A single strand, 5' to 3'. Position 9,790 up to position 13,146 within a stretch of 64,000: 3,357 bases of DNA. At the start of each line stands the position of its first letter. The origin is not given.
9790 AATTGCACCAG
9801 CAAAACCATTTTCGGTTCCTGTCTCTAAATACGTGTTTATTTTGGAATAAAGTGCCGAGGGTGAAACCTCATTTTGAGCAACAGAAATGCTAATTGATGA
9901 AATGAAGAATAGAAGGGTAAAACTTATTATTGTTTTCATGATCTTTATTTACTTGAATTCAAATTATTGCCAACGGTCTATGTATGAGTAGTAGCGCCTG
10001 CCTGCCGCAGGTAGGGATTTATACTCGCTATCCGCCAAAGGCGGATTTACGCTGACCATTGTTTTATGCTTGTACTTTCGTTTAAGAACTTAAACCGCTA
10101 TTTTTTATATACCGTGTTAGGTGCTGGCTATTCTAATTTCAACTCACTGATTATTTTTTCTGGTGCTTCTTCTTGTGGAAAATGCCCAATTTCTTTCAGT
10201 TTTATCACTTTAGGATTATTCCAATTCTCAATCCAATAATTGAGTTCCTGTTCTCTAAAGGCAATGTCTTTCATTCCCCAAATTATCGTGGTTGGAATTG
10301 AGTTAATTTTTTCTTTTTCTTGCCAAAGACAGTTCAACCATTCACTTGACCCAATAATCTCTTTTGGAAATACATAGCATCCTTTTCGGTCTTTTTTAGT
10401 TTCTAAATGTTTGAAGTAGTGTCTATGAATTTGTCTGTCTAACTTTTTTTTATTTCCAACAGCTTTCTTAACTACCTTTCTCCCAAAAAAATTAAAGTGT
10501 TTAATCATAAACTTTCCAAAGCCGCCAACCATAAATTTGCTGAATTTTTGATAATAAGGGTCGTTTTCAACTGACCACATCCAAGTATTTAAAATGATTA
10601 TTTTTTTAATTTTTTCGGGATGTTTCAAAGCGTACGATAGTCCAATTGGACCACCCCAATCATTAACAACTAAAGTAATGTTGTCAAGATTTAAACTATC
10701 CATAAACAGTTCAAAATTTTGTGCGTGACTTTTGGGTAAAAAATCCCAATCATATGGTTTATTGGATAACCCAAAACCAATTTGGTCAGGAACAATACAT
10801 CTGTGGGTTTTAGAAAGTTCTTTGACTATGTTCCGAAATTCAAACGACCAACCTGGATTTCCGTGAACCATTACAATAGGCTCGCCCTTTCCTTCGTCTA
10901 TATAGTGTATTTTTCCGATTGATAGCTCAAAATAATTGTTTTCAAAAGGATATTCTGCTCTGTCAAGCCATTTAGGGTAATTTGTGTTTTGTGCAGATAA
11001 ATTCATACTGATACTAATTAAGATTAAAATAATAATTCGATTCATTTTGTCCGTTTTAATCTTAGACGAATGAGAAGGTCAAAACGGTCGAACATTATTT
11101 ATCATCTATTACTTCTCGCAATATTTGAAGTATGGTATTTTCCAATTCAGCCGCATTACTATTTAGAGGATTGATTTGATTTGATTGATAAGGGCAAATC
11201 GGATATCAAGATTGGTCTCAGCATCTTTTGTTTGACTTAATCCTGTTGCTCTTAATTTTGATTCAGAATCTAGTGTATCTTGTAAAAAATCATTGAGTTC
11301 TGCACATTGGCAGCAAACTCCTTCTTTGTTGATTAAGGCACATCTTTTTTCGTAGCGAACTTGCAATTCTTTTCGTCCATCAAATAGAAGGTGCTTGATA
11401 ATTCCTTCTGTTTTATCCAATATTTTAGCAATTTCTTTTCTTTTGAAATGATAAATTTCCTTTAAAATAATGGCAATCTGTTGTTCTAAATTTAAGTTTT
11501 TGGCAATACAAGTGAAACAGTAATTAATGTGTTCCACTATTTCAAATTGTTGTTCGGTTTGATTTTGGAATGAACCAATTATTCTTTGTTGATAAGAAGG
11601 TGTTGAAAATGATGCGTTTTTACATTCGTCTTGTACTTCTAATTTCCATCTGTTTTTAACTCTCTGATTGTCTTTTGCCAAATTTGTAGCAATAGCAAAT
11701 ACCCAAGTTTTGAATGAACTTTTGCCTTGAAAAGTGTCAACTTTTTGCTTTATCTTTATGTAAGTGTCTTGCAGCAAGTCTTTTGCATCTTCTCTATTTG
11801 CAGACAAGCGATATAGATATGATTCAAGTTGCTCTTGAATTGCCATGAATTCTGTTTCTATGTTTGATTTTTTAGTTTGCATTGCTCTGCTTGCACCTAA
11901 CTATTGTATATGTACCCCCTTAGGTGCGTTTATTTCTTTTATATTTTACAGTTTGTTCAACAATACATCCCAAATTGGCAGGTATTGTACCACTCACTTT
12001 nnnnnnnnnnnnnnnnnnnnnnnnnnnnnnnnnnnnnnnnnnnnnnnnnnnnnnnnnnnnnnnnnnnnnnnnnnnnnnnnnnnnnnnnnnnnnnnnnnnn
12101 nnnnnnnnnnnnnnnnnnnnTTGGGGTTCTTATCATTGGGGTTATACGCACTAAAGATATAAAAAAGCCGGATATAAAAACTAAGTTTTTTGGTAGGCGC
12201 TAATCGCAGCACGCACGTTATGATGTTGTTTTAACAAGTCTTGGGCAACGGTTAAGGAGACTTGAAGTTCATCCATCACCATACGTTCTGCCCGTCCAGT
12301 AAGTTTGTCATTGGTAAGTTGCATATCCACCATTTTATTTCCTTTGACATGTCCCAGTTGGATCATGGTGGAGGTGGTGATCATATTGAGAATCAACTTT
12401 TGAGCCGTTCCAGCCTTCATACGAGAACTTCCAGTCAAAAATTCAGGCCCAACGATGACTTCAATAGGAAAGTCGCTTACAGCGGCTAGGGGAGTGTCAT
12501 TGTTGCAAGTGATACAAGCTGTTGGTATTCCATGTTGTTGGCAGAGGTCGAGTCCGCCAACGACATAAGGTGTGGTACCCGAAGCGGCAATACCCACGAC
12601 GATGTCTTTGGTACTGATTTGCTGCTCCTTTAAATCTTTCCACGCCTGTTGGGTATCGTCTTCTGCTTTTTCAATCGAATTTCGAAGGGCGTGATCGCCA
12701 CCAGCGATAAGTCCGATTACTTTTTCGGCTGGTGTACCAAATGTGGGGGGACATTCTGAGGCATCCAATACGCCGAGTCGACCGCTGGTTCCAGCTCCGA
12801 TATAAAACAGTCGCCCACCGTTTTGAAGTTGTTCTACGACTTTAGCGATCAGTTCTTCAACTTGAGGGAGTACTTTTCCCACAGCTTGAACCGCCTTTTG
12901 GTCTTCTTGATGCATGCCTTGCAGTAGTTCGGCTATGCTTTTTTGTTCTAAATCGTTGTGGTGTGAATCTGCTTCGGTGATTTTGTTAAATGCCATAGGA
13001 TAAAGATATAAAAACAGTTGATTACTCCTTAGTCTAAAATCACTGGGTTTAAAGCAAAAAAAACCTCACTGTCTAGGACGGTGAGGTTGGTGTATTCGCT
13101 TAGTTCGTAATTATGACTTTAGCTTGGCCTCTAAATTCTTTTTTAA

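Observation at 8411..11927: Gene modules bracketed by attC-like palindromes with swapped core boxes: candidate integrase-less integron cassette array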

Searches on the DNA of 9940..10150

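Call 77: search_with_rna_model(model_id=R1, source=window, start=9940, end=10150, filters=off, max_evalue=10, show_alignments=2)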
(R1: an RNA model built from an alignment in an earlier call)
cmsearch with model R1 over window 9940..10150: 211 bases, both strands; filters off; matches with E-value up to 10: 5.
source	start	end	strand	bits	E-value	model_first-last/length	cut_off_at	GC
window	10067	10112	-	5.6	0.3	14-61/72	no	0.28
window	9965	10000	-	5.3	0.34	1-72/72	no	0.47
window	9965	9990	+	0.4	4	1-72/72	no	0.38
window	10093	10113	+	-1.1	8.8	1-72/72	no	0.29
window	10029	10047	-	-1.4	9.9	1-72/72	no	0.53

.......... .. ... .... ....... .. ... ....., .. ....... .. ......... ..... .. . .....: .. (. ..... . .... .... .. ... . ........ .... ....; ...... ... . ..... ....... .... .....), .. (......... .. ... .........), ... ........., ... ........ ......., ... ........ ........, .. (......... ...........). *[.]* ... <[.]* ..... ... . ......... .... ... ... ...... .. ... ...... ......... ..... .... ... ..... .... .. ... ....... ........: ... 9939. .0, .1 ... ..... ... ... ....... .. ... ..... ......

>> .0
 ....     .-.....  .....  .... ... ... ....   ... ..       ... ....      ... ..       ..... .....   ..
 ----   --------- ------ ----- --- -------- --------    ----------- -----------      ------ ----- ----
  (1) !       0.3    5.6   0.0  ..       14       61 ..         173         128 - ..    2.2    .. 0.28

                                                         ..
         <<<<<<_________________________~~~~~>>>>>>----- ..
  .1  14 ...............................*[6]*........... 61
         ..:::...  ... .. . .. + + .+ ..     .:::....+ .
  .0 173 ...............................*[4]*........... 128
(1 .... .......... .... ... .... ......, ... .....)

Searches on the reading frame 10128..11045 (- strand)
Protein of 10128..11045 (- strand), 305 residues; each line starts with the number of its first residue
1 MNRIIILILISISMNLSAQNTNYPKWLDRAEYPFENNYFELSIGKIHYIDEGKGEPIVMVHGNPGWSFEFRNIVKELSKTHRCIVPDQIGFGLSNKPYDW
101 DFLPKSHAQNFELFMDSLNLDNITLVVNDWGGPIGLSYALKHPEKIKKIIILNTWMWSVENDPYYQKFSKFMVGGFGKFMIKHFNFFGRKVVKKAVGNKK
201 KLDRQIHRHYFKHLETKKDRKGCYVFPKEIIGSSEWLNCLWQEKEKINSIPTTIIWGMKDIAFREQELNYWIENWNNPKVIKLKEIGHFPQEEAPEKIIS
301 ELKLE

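Call 5: search_protein_families(library=pfam, proteins=[window:10128-11045:-])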
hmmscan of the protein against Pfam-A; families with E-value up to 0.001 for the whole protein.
window:10128-11045:- (305 aa): 3 families
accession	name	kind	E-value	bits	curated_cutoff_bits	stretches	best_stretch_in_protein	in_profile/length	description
PF00561.26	Abhydrolase_1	-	1e-31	110.9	25.8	1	56-295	2-245/245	alpha/beta hydrolase fold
PF12697.13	Abhydrolase_6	-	4.1e-09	37.8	26.3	1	57-298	1-214/217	Alpha/beta hydrolase family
PF12146.15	Hydrolase_4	-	2.2e-05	24.3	27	1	57-183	7-137/239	Serine aminopeptidase, S33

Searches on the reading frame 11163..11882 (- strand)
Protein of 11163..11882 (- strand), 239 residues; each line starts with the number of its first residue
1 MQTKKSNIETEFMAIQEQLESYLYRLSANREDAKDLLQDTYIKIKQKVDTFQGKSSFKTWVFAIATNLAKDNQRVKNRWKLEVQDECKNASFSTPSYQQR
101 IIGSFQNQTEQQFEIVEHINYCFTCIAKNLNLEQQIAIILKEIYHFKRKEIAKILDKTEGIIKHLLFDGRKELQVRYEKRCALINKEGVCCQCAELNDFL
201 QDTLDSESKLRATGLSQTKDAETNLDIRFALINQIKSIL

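Call 5: search_protein_families(library=pfam, proteins=[window:11163-11882:-])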
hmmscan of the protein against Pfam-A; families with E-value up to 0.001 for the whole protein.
window:11163-11882:- (239 aa): 2 families
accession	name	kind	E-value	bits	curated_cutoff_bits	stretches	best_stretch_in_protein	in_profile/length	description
PF04542.20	Sigma70_r2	-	7.5e-14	51.7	24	1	15-77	5-69/71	Sigma-70 region 2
PF08281.18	Sigma70_r4_2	-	2.2e-06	27.6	25.7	1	129-173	10-54/54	Sigma-70, region 4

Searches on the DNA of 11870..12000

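Call 78: search_with_rna_model(model_id=R1, source=window, start=11870, end=12000, filters=off, max_evalue=10, show_alignments=2)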
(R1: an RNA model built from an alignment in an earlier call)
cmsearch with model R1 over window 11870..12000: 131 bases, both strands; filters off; matches with E-value up to 10: 6.
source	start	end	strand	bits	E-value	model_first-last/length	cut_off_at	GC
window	11892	11912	-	5.2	0.22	1-72/72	no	0.33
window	11907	11932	+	0.3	2.6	1-72/72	no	0.42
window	11950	11977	-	-0.5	3.9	23-50/72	no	0.32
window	11965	11983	+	-1.2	5.8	1-72/72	no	0.47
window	11913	11930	-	-1.3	5.9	1-72/72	no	0.56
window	11878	11906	+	-1.3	6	22-50/72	no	0.45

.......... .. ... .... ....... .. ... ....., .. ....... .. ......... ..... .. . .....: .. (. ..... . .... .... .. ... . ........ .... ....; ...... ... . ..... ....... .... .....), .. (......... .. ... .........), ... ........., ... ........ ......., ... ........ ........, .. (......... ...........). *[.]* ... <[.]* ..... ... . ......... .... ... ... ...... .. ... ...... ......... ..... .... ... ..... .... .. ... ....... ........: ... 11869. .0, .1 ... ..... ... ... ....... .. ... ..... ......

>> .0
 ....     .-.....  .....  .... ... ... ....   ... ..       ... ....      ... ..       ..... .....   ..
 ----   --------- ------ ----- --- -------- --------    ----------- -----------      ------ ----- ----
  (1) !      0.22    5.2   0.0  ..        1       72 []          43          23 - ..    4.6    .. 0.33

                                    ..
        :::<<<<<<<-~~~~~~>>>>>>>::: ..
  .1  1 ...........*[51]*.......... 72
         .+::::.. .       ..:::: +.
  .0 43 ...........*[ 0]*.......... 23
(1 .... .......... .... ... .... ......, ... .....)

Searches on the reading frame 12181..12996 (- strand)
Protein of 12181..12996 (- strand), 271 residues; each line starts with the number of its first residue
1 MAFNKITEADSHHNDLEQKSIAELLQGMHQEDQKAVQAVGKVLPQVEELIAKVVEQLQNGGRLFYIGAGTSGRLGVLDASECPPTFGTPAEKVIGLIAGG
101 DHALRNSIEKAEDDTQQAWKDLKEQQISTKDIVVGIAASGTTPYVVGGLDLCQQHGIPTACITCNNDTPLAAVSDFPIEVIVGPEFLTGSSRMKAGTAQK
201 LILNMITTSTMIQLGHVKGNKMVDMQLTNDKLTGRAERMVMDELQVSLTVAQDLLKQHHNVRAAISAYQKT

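Call 5: search_protein_families(library=pfam, proteins=[window:12181-12996:-])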
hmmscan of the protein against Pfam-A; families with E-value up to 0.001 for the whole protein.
window:12181-12996:- (271 aa): 5 families
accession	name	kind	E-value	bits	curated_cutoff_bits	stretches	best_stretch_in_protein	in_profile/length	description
PF22645.1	GKRP_SIS_N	-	5.1e-23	81.4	27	1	46-152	2-112/113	Glucokinase regulatory protein N-terminal SIS domain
PF01380.27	SIS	-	6.2e-09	36.2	25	1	126-207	50-129/131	SIS domain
PF22198.1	GKRP_SIS_2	-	1.5e-08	35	27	1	47-106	8-67/191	Glucokinase regulatory protein, second SIS domain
PF13580.11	SIS_2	-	6.9e-05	23.3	27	1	45-163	20-137/138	SIS domain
PF20741.3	GKRP-like_C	-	0.00044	21.2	27.7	1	220-259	2-42/100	C-terminal lid domain of glucokinase regulatory protein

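Call 9: find_related_loci(query=window:12181-12996:-, collection=genome_contigs, flank=10000)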
Query window:12181-12996:- (271 aa) in genome_contigs; peptide patterns used: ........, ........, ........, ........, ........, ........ (x = any residue, [..] = any of these).
600 stretches matched a pattern (row limit reached: there are more); 589 encode a relative of the query (tblastn E <= 1e-3); the best 80 are kept; 80 distinct loci.
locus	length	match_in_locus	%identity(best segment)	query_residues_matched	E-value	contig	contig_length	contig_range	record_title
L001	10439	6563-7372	93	1-270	2e-171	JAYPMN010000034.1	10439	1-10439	MAG: Flavobacteriaceae bacterium isolate 139574_S175_metabat_bins_2.tsv.199 NODE_5850_length_10439_cov_6.831279, whole g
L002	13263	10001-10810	81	1-270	9e-150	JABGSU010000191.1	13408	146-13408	MAG: Flavobacteriaceae bacterium isolate SI034_bin114 k141_2511379, whole genome shotgun sequence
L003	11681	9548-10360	80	1-271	8e-148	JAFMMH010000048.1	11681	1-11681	MAG: Flavobacteriaceae bacterium isolate DEBay_Sum22NL08_79 NODE_2692_length_11681_cov_5.908825, whole genome shotgun se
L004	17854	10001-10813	80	1-271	7e-147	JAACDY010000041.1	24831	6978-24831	MAG: Bacteroidetes bacterium isolate HS5SWF_bin.63 HS5swf_k87_430715_1_24831, whole genome shotgun sequence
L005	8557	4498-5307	77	1-270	5e-140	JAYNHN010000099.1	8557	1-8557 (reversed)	MAG: Flavobacteriaceae bacterium isolate 139545_S147_metabat_bins_2.tsv.102 NODE_6752_length_8557_cov_4.591508, whole ge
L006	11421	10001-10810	77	1-270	4e-137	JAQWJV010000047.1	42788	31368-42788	MAG: Flavobacteriaceae bacterium isolate cluster1_bin.85 k141_722297, whole genome shotgun sequence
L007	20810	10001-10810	70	1-270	8e-129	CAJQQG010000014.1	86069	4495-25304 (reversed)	MAG: uncultured Flavobacteriaceae bacterium isolate 3_20180417_Bin_METABAT_48_1 genome assembly, contig: c_000001283769,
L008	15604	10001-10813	68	1-271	6e-127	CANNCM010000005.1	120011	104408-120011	uncultured Flavobacteriaceae bacterium isolate S4E-18.fasta genome assembly, contig: NODE_5, whole genome shotgun sequen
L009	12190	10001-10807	68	1-269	9e-124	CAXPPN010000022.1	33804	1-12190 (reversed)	MAG: Aeromicrobium sp. isolate 02um_C4B0715_1.53 genome assembly, contig: k127_730348, whole genome shotgun sequence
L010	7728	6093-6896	67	1-268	3e-121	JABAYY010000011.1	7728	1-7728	MAG: Flavobacteriaceae bacterium isolate HE327_NSB021 NODE_11163_length_7728_cov_14.869934, whole genome shotgun sequenc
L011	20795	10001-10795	67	1-265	6e-121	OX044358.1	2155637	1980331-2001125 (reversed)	MAG: uncultured Flavobacteriaceae bacterium isolate AI_MB6 genome assembly, chromosome: AI_MB6_contig-1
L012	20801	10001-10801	64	2-268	1e-120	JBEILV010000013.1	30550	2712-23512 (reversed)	MAG: Flavobacterium sp. isolate Sample-104-S78-bin-56 Sample_104_S78-bin_56-k141_1465782, whole genome shotgun sequence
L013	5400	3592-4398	64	1-269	1e-119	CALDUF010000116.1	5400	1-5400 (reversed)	MAG: uncultured Flavobacteriaceae bacterium isolate L4_Bin_Bin_107_sub_2 genome assembly, contig: c_000000549112, whole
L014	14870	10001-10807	66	1-269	2e-119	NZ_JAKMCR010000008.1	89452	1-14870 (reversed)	Aestuariivivens marinum strain MT3-5-12 NODE_8_length_89452_cov_60.937699, whole genome shotgun sequence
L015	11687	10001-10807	64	1-269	1e-118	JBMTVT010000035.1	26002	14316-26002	MAG: Tamlana sp. isolate LKB_V8_S20_100percent_par_LKB_V8_S20_metabat.114 NODE_978_length_26002_cov_11.840791, whole gen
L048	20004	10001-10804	63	1-268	6e-115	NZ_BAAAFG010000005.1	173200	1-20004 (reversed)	Gangjinia marincola strain JCM 16082 sequence05, whole genome shotgun sequence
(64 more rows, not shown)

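Call 43: search_protein_families(library=ncbifam, proteins=[L048:18967-19851:-, L003:10272-10724:+], max_evalue=0.001)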
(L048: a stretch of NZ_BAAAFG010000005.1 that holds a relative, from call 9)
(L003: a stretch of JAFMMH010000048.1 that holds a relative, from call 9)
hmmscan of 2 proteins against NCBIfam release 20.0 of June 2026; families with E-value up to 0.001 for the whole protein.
L048:18967-19851:- (295 aa): 14 families
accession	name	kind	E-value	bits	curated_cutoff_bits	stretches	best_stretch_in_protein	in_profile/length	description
NF040815.2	recomb_XerA_Arch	equivalog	1.7e-62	211.4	220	1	26-286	2-260/263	site-specific tyrosine recombinase/integron integrase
TIGR02225.1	recomb_XerD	equivalog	6.8e-53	179.9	329.6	1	34-289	11-283/290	site-specific tyrosine recombinase XerD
TIGR02249.1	integrase_gron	subfamily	1.7e-50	172.2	265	2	29-202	7-180/315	integron integrase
TIGR02224.1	recomb_XerC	equivalog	2.6e-50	171.5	335.15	1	33-287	10-284/295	tyrosine recombinase XerC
NF001399.0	PRK00283.1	subfamily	9.8e-49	166.2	279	1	23-289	8-292/300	tyrosine recombinase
NF002331.0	PRK01287.1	subfamily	2.8e-36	125.2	371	1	79-287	93-319/365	site-specific tyrosine recombinase XerC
NF011946.0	PRK15417.1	equivalog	3.6e-29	102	435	2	34-200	27-193/337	integron integrase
NF003462.0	PRK05084.1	equivalog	4.2e-19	68.5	267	1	132-287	189-351/360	tyrosine recombinase XerS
NF007370.0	PRK09870.1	subfamily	4.8e-15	55.7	221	1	123-282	13-181/200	tyrosine-type DNA invertase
NF007371.0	PRK09871.1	subfamily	3.9e-10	39.6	222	1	130-287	18-181/198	tyrosine-type DNA invertase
NF040693.1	recomb_GmtY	equivalog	1.6e-08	34.3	340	1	192-287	333-439/441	gamma-mobile-trio recombinase GmtY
NF047926.1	integrase_GmtZ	equivalog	8e-06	24.1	600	1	232-288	421-478/784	gamma-mobile-trio integrase GmtZ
NF002685.0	PRK02436.1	equivalog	1.3e-05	25.2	178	1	58-272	27-238/245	site-specific tyrosine recombinase XerD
NF041502.1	integrase_1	equivalog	4.4e-05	22.4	350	1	204-288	284-368/484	site-specific integrase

L003:10272-10724:+ (151 aa): 11 families
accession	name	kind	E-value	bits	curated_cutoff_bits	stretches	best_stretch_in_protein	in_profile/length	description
TIGR02249.1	integrase_gron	subfamily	7.7e-20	71.5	265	1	70-127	257-314/315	integron integrase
NF001399.0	PRK00283.1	subfamily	9.8e-19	67.7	279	1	44-121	209-291/300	tyrosine recombinase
TIGR02224.1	recomb_XerC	equivalog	1.7e-18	67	335.15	1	67-119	231-283/295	tyrosine recombinase XerC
TIGR02225.1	recomb_XerD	equivalog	1.9e-18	66.8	329.6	1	71-121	232-282/290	site-specific tyrosine recombinase XerD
NF040815.2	recomb_XerA_Arch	equivalog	2.6e-18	66.6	220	1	41-118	178-259/263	site-specific tyrosine recombinase/integron integrase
NF011946.0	PRK15417.1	equivalog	1.3e-12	47.5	435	1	69-127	271-329/337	integron integrase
NF002331.0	PRK01287.1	subfamily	1.9e-12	46.8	371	1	74-116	273-315/365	site-specific tyrosine recombinase XerC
NF003462.0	PRK05084.1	equivalog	5.3e-10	38.6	267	1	64-117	295-348/360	tyrosine recombinase XerS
NF040693.1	recomb_GmtY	equivalog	1.4e-06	27.8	340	1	70-116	389-435/441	gamma-mobile-trio recombinase GmtY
NF007370.0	PRK09870.1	subfamily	8.5e-05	22.3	221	1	60-112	118-178/200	tyrosine-type DNA invertase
NF007371.0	PRK09871.1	subfamily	0.00066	19.3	222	1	70-114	131-175/198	tyrosine-type DNA invertase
